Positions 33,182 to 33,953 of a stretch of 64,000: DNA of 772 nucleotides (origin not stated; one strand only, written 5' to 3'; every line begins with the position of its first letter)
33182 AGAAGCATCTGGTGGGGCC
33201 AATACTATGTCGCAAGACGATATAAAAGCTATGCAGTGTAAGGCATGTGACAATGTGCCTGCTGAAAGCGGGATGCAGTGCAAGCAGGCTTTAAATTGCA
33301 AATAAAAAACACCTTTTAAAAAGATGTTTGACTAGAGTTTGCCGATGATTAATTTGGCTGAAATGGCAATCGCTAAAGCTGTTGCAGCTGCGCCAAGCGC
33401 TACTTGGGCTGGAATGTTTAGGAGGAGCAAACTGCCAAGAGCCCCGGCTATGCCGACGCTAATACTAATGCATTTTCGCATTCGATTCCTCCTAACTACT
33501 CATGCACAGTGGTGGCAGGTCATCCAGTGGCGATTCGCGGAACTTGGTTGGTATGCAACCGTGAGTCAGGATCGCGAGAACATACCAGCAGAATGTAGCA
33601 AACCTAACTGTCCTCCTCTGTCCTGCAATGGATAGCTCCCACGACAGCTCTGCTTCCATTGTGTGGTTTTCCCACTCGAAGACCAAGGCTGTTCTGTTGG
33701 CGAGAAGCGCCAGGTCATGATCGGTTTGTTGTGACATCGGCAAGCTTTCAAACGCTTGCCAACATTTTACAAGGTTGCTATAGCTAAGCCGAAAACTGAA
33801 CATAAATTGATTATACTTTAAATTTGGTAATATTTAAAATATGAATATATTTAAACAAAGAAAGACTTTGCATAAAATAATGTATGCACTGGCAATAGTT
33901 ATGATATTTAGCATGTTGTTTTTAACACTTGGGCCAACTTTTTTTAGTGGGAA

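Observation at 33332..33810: GC-elevated two-gene minus-strand unit: 103-aa protein followed 10 nt later by a 49-aa hydrophobic peptide with a perfect SD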

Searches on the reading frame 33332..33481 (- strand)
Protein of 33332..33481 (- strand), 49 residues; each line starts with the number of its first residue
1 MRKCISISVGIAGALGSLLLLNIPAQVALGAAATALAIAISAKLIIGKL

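Call 8: search_protein_families(library=pfam, proteins=[window:33332-33481:-], max_evalue=1)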
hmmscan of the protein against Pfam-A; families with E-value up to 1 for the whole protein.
window:33332-33481:- (49 aa): 0 families

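Call 12: find_encoding_contigs(protein=window:33332-33481:-, flank=5000)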
Protein window:33332-33481:- (49 aa): no gene with exactly this product is on record in the collection.

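Call 14: search_protein_families(library=ncbifam, proteins=[window:33332-33481:-], max_evalue=1)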
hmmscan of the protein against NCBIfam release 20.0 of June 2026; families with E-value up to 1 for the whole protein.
window:33332-33481:- (49 aa): 0 families

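Call 15: search_protein_families(library=phrogs, proteins=[window:33332-33481:-], max_evalue=1)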
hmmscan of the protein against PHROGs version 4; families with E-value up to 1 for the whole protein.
window:33332-33481:- (49 aa): 0 families

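Call 16: find_homologous_proteins(query=window:33332-33481:-, max_evalue=10)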
Query window:33332-33481:-: 5 candidates shared short words with the query, none scored E <= 10.

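Call 41: find_related_loci(query=window:33332-33481:-, collection=viral_contigs, flank=5000)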
Query window:33332-33481:- (49 aa) in viral_contigs; peptide patterns used: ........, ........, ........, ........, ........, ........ (x = any residue, [..] = any of these).
379 stretches matched a pattern, but none encodes a relative of the query by tblastn (E <= 1e-3).

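Call 45: search_protein_representatives(protein=window:33332-33481:-)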
Query: 49 residues. Proteins with E-value up to 0.001 (for the whole library): 0; up to 1e-10: 0; up to 1e-30: 0. The best 0 are listed.
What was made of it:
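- Tried and rejected: The word-indexed search of 5.8 billion proteins and exhaustive phmmer against 1.84 billion representatives both gave zero hits (calls 16, 45).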

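Call 51: search_protein_families(library=padloc, proteins=[window:33332-33481:-], max_evalue=0.1)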
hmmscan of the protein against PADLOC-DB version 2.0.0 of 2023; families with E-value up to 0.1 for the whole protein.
window:33332-33481:- (49 aa): 0 families

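Call 57: search_solved_structures(query=window:33332-33481:-, max_evalue=10)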
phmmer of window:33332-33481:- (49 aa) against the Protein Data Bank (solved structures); distinct sequences matched with E-value up to 10: 0.

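Call 67: predict_structure(protein=window:33332-33481:-)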
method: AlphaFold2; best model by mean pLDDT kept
length: 49 residues; sequences in the alignment: 1
mean_pLDDT: 73.6   pTM: 0.37
mean pLDDT of the five models: 73.6, 73.5, 71.9, 66.8, 58.4
residues with pLDDT >= 90: 0; 70-90: 37; 50-70: 12; < 50: 0
segments of 3 or more residues with pLDDT < 50: none
pLDDT, mean of each block of 10 residues (from residue 1): 71 74 73 80 70
secondary structure, 60 per line:
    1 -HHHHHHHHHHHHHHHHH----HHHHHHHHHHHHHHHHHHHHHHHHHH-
elements in order: H2-18 H23-48
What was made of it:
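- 33332..33481 (-): Gene 2 (C49), 49 aa: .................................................. It is predicted to form a two-helix membrane hairpin. The only charges are K/R near both ends, which suggests an N-in/C-in topology. It has an invariant AG-LGS motif, Pro24 at the turn, and a KL--GKL C-terminus. AF2 gives helices 2-18 and 23-48 at pLDDT 73.6 (call 67).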

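Call 91: search_solved_structures(query=A4, max_evalue=10)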
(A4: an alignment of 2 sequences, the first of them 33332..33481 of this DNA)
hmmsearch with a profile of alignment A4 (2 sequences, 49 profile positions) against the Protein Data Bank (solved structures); distinct sequences matched with E-value up to 10: 1.
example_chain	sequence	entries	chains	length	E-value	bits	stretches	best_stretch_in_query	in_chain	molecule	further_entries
3cm8_B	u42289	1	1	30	1.7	11.8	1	17-31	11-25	peptide from RNA-directed RNA polymerase catalytic subunit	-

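Call 104: find_related_loci(query=A4, collection=viral_contigs, flank=4000)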
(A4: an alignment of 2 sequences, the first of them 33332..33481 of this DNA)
Query A4 (49 aa) in viral_contigs; peptide patterns used: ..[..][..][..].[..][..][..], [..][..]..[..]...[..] (x = any residue, [..] = any of these).
93 stretches matched a pattern, but none encodes a relative of the query by tblastn (E <= 1e-3).

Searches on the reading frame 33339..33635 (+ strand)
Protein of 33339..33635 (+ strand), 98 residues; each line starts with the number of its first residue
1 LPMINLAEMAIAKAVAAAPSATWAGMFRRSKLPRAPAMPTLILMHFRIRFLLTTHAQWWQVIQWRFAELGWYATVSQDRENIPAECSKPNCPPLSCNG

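Call 50: search_protein_families(library=pfam, proteins=[window:33339-33635:+], max_evalue=0.1)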
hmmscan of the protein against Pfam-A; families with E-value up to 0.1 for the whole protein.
window:33339-33635:+ (98 aa): 0 families

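Call 51: search_protein_families(library=padloc, proteins=[window:33339-33635:+], max_evalue=0.1)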
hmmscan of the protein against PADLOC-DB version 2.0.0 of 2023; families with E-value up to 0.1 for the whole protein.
window:33339-33635:+ (98 aa): 0 families

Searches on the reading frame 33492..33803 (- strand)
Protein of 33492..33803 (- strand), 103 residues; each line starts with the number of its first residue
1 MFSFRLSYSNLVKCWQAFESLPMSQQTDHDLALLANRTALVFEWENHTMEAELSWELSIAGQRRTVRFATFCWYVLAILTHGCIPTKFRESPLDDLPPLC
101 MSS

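Call 8: search_protein_families(library=pfam, proteins=[window:33492-33803:-], max_evalue=1)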
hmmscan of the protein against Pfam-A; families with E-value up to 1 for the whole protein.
window:33492-33803:- (103 aa): 0 families

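Call 13: find_encoding_contigs(protein=window:33492-33803:-, flank=5000)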
Protein window:33492-33803:- (103 aa): no gene with exactly this product is on record in the collection.

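Call 14: search_protein_families(library=ncbifam, proteins=[window:33492-33803:-], max_evalue=1)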
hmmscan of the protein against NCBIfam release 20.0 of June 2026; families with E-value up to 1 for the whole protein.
window:33492-33803:- (103 aa): 0 families

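Call 15: search_protein_families(library=phrogs, proteins=[window:33492-33803:-], max_evalue=1)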
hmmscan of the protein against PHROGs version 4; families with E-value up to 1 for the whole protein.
window:33492-33803:- (103 aa): 0 families

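Call 24: find_related_loci(query=window:33492-33803:-, collection=genome_contigs, flank=10000)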
Query window:33492-33803:- (103 aa) in genome_contigs; peptide patterns used: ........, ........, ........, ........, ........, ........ (x = any residue, [..] = any of these).
45 stretches matched a pattern, but none encodes a relative of the query by tblastn (E <= 1e-3).
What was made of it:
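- Tried and rejected: GTDB genomes with C103 (call 24).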

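Call 33: find_homologous_proteins(query=window:33492-33803:-, max_evalue=10)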
Query window:33492-33803:-: 77 candidates shared short words with the query, none scored E <= 10.

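Call 35: find_related_loci(query=window:33492-33803:-, collection=metagenome_contigs, flank=10000)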
Query window:33492-33803:- (103 aa) in metagenome_contigs; peptide patterns used: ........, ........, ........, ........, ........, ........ (x = any residue, [..] = any of these).
54 stretches matched a pattern, but none encodes a relative of the query by tblastn (E <= 1e-3).
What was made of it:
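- Three protein searches found nothing (calls 24, 33, 35).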

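Call 40: find_related_loci(query=window:33492-33803:-, collection=viral_contigs, flank=5000)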
Query window:33492-33803:- (103 aa) in viral_contigs; peptide patterns used: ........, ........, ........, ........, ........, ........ (x = any residue, [..] = any of these).
3 stretches matched a pattern, but none encodes a relative of the query by tblastn (E <= 1e-3).

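Call 51: search_protein_families(library=padloc, proteins=[window:33492-33803:-], max_evalue=0.1)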
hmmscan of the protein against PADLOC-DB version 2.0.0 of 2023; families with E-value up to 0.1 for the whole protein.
window:33492-33803:- (103 aa): 0 families

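Call 58: search_solved_structures(query=window:33492-33803:-, max_evalue=10)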
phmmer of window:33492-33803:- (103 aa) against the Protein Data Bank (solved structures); distinct sequences matched with E-value up to 10: 0.

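Call 65: predict_structure(protein=window:33492-33803:-)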
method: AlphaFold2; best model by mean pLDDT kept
length: 103 residues; sequences in the alignment: 1
mean_pLDDT: 61.5   pTM: 0.60
mean pLDDT of the five models: 61.5, 57.5, 46.5, 43.2, 40.1
residues with pLDDT >= 90: 0; 70-90: 43; 50-70: 29; < 50: 31
segments of 3 or more residues with pLDDT < 50: 1-5, 47-63, 87-93
pLDDT, mean of each block of 10 residues (from residue 1): 53 76 73 78 53 39 61 76 57 54 48
secondary structure, 60 per line:
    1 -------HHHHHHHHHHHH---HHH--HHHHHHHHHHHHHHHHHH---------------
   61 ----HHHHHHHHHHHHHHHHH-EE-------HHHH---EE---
elements in order: H8-19 H28-45 H65-81 H92-95
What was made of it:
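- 33492..33803 (-): Gene 1 (C103), 103 aa. It has a predicted helical N-terminal part (~64 aa), one hydrophobic Cys/aromatic-rich helix (residues ~66-84, a probable transmembrane anchor) and a short tail. Invariant motifs are KCW, SQQT, WEN-T, EL-WEL, CWYV, GCIP, FR and LPP. The AF2 single-sequence model has pLDDT 61.5, with helices at 8-19, 28-45 and 65-81 (call 65).
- The AF2 model of C103 is helical (call 65).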

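Call 90: search_solved_structures(query=A3, max_evalue=10)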
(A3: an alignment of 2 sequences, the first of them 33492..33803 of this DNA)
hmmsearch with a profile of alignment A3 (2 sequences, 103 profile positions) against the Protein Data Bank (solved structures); distinct sequences matched with E-value up to 10: 6.
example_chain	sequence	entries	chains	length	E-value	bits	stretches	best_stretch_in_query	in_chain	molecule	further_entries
5t5h_X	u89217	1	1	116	0.74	13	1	9-69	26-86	60S ribosomal protein L23a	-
9uiq_D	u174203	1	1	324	1.1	12.5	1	50-94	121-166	Replication factor C subunit 4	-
4v8m_BX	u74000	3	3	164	1.1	12.5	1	9-70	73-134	60S RIBOSOMAL PROTEIN L23A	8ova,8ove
8ui7_D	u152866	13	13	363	1.2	12.3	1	50-94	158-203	Replication factor C subunit 4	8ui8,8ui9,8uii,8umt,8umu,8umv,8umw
6vvo_D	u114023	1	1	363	1.2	12.3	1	50-94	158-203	Replication factor C subunit 4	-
7z6h_D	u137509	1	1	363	1.3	12.3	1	50-94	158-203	Replication factor C subunit 4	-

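Call 92: list_cluster_members(proteins=[L083:1588-1887:-, L083:1423-1572:-, window:33492-33803:-, window:33332-33481:-])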
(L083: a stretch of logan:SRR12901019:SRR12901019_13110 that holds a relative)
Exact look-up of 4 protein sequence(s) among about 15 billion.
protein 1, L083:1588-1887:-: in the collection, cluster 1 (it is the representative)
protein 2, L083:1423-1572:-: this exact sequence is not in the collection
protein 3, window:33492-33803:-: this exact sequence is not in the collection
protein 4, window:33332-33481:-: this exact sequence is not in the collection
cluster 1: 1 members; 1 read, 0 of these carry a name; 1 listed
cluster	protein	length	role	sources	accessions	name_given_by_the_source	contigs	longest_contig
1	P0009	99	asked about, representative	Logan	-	-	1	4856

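Call 99: fold_search(model_id=the predicted structure, library=pdb)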
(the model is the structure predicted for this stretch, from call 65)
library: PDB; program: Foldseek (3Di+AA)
matches with E <= 10: 51; with E <= 0.001: 0
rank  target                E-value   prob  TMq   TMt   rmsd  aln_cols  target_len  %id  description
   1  3lqd_B                4.8e+00  0.04  0.22  0.17  13.2        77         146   14  Crystal structure determination of Lepus europaeus 2.8 A resolution (released 2011-02-09)
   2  6dw0_D                5.1e+00  0.06  0.28  0.13   8.8        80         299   11  Cryo-EM structure of the benzodiazepine-sensitive alpha1beta1gamma2S tri-heteromeric GABAA receptor in complex with GA (released 2018-08-08)
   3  3bom_A                5.7e+00  0.03  0.21  0.17  12.4        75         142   11  Crystal structure of trout hemoglobin at 1.35 Angstrom resolution (released 2008-01-08)
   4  5iet_A                6.1e+00  0.06  0.29  0.27  10.7        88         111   11  Crystal Structure of Mycobacterium Tuberculosis ATP-independent Proteasome activator (released 2016-03-30)
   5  3fp5                  6.1e+00  0.04  0.24  0.23  12.4        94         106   17  Crystal structure of ACBP from Moniliophthora perniciosa (released 2009-11-17)
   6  1faf_MODEL_1_A        6.1e+00  0.04  0.24  0.29  11.8        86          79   10  NMR STRUCTURE OF THE N-TERMINAL J DOMAIN OF MURINE POLYOMAVIRUS T ANTIGENS. (released 2000-11-22)
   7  5sva_n                6.5e+00  0.03  0.19  0.11  11.5        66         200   14  Mediator-RNA Polymerase II Pre-Initiation Complex (released 2016-09-28)
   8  2a3q_A                6.5e+00  0.02  0.21  0.20  12.3        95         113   17  X-Ray Structure of Protein from Mus Musculus MM.29898 (released 2005-07-19)
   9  6mhz_G                6.5e+00  0.02  0.18  0.10  16.9        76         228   18  Vanadate trapped Cryo-EM Structure of E.coli LptB2FG Transporter (released 2019-04-03)
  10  9nox_B                6.5e+00  0.02  0.18  0.09  14.8        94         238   14  Transmembrane domains of the human TAS1R2 sweet receptor subunit in complex with miniGs/gust25 (released 2025-05-14)
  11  3gdj_B                6.9e+00  0.04  0.25  0.19  11.0        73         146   14  Crystal structure determination of camel(Camelus dromedarius)hemoglobin at 2 angstrom resolution (released 2010-03-02)
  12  7y16_C                6.9e+00  0.03  0.26  0.20   7.9        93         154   17  Crystal structure of rRNA-processing protein Las1 (released 2023-06-14)
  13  5aqk_B                6.9e+00  0.02  0.20  0.19  12.6        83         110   14  Fragment-based screening of HSP70 sheds light on the functional role of ATP-binding site residues (released 2016-10-05)
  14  8yfs_A                6.9e+00  0.02  0.20  0.10  13.2        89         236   13  MRGPRE-Gq-scFv16-complex (released 2025-03-05)
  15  1v9s_B                6.9e+00  0.02  0.25  0.15  12.3       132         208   12  Crystal structure of TT0130 protein from Thermus thermophilus HB8 (released 2005-03-29)
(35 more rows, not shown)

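Call 100: fold_search(model_id=the predicted structure, library=viral)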
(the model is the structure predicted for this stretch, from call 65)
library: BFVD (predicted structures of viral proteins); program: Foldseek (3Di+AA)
matches with E <= 10: 87; with E <= 0.001: 0
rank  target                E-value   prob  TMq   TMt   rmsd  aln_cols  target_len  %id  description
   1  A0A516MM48            1.3e+00  0.16  0.29  0.40  12.7        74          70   11  (no name in the UniProt tables at hand)
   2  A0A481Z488            1.7e+00  0.08  0.25  0.05  12.6        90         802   13  DNA-directed RNA polymerase [Pithovirus LCPAC103]
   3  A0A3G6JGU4            1.9e+00  0.08  0.24  0.24   7.4        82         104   18  Uncharacterized protein [Lactobacillus phage ViSo-2018a]
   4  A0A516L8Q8            1.9e+00  0.04  0.21  0.18  17.8       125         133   13  (no name in the UniProt tables at hand)
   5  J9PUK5                2.5e+00  0.04  0.19  0.18  11.4        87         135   10  Uncharacterized protein [Bacillus phage BCD7]
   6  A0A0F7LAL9            2.6e+00  0.06  0.25  0.25  12.2        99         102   13  Uncharacterized protein [uncultured marine virus]
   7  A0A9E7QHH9            2.8e+00  0.06  0.20  0.23  16.5        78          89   18  (no name in the UniProt tables at hand)
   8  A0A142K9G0            2.9e+00  0.11  0.38  0.40  11.0        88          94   12  Uncharacterized protein [Gordonia phage Yvonnetastic]
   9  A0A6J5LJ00            3.5e+00  0.08  0.27  0.36   9.4        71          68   13  Uncharacterized protein [uncultured Caudovirales phage]
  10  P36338                3.5e+00  0.06  0.22  0.04  14.6        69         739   19  Tegument protein UL47 [Bovine herpesvirus 1.1 (strain Cooper)]
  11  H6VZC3                4.0e+00  0.04  0.24  0.22  17.3        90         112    6  (no name in the UniProt tables at hand)
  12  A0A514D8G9            4.0e+00  0.03  0.21  0.09  20.9        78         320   14  (no name in the UniProt tables at hand)
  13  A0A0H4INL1            4.2e+00  0.03  0.23  0.22  12.2       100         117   13  dATP/dGTP diphosphohydrolase N-terminal domain-containing protein [Propionibacterium phage Ouroboros]
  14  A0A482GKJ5            4.5e+00  0.10  0.33  0.35   7.9        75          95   12  (no name in the UniProt tables at hand)
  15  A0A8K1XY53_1          4.5e+00  0.08  0.28  0.03  11.8        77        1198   14  (no name in the UniProt tables at hand)
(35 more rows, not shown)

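Call 103: find_related_loci(query=A3, collection=viral_contigs, flank=4000)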
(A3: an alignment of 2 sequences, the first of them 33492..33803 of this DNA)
Query A3 (103 aa) in viral_contigs; peptide patterns used: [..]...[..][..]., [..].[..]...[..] (x = any residue, [..] = any of these).
75 stretches matched a pattern, but none encodes a relative of the query by tblastn (E <= 1e-3).
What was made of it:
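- Tried and rejected: Viral contigs with single sequences and with profiles (calls 40, 41, 103, 104).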
